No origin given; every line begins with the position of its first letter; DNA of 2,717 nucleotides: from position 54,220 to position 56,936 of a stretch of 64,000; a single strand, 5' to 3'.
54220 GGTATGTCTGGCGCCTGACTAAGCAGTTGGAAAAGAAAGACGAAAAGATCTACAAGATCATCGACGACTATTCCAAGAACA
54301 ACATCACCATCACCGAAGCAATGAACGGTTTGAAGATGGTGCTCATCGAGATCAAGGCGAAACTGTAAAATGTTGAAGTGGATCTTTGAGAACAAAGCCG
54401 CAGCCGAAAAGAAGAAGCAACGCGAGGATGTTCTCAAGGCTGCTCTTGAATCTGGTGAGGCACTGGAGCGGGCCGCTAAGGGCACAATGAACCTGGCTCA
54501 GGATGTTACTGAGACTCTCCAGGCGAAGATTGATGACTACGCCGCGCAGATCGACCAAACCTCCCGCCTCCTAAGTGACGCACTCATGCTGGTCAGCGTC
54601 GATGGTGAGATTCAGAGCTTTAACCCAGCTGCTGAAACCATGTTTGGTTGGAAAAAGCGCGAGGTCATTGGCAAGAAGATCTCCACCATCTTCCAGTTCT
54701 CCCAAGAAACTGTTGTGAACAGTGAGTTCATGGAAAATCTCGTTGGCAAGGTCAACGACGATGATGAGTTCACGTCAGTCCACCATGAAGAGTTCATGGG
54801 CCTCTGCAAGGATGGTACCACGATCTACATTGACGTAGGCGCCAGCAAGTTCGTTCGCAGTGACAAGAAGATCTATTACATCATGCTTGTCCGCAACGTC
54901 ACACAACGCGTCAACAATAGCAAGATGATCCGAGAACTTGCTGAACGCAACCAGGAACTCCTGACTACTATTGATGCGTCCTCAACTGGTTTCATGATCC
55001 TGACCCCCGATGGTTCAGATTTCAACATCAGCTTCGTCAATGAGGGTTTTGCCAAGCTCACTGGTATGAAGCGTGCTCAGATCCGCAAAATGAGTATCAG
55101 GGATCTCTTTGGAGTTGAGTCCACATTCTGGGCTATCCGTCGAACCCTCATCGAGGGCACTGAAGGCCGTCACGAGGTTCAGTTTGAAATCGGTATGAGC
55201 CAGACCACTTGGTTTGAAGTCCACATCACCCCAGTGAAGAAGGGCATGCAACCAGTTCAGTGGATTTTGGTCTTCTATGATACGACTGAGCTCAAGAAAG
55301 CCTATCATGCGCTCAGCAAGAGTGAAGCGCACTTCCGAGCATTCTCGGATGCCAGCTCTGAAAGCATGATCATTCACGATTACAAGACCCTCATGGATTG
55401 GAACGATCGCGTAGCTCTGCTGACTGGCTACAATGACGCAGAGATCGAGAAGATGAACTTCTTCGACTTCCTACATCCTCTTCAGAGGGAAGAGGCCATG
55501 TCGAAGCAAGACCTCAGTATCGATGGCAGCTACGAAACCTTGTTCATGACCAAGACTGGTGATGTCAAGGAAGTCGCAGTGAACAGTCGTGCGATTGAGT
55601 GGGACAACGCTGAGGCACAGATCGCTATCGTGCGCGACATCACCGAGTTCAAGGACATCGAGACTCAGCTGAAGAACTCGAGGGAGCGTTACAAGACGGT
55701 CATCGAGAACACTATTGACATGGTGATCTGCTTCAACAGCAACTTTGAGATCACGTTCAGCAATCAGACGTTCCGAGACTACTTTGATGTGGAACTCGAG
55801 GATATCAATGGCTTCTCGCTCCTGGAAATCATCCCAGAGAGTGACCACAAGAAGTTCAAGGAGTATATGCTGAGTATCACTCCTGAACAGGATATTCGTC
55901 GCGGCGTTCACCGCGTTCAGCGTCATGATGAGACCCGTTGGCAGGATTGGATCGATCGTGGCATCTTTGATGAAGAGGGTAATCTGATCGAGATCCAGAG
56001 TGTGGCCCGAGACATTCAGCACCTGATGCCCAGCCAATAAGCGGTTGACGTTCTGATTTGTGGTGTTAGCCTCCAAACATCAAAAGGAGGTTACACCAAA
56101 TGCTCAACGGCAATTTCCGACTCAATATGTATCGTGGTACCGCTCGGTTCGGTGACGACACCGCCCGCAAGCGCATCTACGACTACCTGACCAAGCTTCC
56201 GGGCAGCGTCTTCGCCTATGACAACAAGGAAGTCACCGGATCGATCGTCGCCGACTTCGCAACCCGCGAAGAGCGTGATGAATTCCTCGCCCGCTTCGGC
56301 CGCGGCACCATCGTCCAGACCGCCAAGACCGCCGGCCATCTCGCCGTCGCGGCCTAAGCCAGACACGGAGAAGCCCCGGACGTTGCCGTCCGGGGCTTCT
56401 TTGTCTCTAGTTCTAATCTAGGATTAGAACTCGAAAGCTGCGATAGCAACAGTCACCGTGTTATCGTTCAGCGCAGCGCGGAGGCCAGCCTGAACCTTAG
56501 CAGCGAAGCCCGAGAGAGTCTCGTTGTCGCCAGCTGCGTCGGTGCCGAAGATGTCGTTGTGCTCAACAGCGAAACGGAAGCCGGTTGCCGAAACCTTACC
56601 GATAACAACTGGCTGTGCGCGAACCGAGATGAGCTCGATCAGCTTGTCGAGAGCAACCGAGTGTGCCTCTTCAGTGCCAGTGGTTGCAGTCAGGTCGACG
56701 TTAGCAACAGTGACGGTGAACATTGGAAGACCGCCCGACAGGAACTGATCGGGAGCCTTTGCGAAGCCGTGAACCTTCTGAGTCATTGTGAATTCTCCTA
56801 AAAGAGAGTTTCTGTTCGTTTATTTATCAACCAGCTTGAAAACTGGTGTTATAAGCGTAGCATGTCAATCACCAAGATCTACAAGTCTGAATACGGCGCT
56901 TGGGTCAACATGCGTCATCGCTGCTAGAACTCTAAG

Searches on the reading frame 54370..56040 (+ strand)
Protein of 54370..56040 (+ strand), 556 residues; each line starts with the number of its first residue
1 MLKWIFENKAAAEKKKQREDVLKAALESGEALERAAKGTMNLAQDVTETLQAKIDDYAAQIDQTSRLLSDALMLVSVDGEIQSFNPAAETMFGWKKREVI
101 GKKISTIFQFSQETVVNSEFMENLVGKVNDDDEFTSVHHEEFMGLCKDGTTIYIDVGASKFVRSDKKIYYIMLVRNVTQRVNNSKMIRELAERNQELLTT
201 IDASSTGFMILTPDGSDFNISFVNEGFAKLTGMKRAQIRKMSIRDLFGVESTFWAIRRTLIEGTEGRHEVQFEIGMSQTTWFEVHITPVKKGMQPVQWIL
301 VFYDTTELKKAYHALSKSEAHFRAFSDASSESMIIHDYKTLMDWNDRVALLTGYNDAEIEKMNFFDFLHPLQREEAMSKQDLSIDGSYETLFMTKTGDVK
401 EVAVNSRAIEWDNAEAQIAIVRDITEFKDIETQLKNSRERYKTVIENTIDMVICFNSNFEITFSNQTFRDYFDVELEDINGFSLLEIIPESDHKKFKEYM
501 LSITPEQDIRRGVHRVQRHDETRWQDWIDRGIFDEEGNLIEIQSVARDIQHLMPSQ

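Call 3: search_protein_families(library=pfam, proteins=[window:54370-56040:+], max_evalue=0.1)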
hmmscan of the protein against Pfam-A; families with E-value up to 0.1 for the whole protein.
window:54370-56040:+ (556 aa): 9 families
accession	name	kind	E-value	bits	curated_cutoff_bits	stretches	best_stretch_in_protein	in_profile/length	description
PF13426.13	PAS_9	-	6.9e-41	139.1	27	4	70-179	2-103/103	PAS domain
PF00989.32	PAS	-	4.9e-28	97.8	22.6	4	57-175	3-111/113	PAS fold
PF08448.16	PAS_4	-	2.4e-25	89.3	23.1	3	446-550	2-106/110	PAS fold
PF13188.13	PAS_8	-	7.5e-23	80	21.8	4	69-110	11-49/65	PAS domain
PF08447.18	PAS_3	-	1.5e-16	60.9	25.6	2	342-413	2-80/89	PAS fold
PF24820.1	Diguanyl_cycl_sensor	-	0.00026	21.3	28.1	1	67-168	4-103/109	Diguanylate cyclase-like sensor domain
PF12860.13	PAS_7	-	0.0013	19.3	27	0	452-521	8-75/115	PAS fold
PF04057.18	Rep-A_N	-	0.019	15.4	26.7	1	413-451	12-50/101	Replication factor-A protein 1, N-terminal domain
PF16677.11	GP3_package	-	0.044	14.4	29.4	0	47-129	9-86/105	DNA-packaging protein gp3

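Call 4: search_protein_families(library=phrogs, proteins=[window:54370-56040:+], max_evalue=0.01)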
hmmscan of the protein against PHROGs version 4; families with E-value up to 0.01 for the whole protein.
window:54370-56040:+ (556 aa): 1 family
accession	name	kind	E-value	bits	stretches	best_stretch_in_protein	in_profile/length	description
phrog_5982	-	unknown function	1.4e-05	24.2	0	44-160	470-579/1030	-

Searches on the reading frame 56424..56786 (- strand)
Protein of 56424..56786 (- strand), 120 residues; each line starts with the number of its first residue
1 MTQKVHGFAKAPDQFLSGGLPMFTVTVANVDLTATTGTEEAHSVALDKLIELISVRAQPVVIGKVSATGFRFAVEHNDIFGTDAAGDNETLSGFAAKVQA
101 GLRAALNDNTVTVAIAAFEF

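Call 3: search_protein_families(library=pfam, proteins=[window:56424-56786:-], max_evalue=0.1)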
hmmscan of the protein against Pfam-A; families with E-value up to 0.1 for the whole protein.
window:56424-56786:- (120 aa): 1 family
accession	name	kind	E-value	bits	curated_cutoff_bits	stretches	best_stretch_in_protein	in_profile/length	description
PF00296.26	Bac_luciferase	-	0.061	13.1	27.9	1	57-116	165-225/314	Luciferase-like monooxygenase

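Call 4: search_protein_families(library=phrogs, proteins=[window:56424-56786:-], max_evalue=0.01)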
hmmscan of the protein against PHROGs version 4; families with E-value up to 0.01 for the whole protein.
window:56424-56786:- (120 aa): 0 families
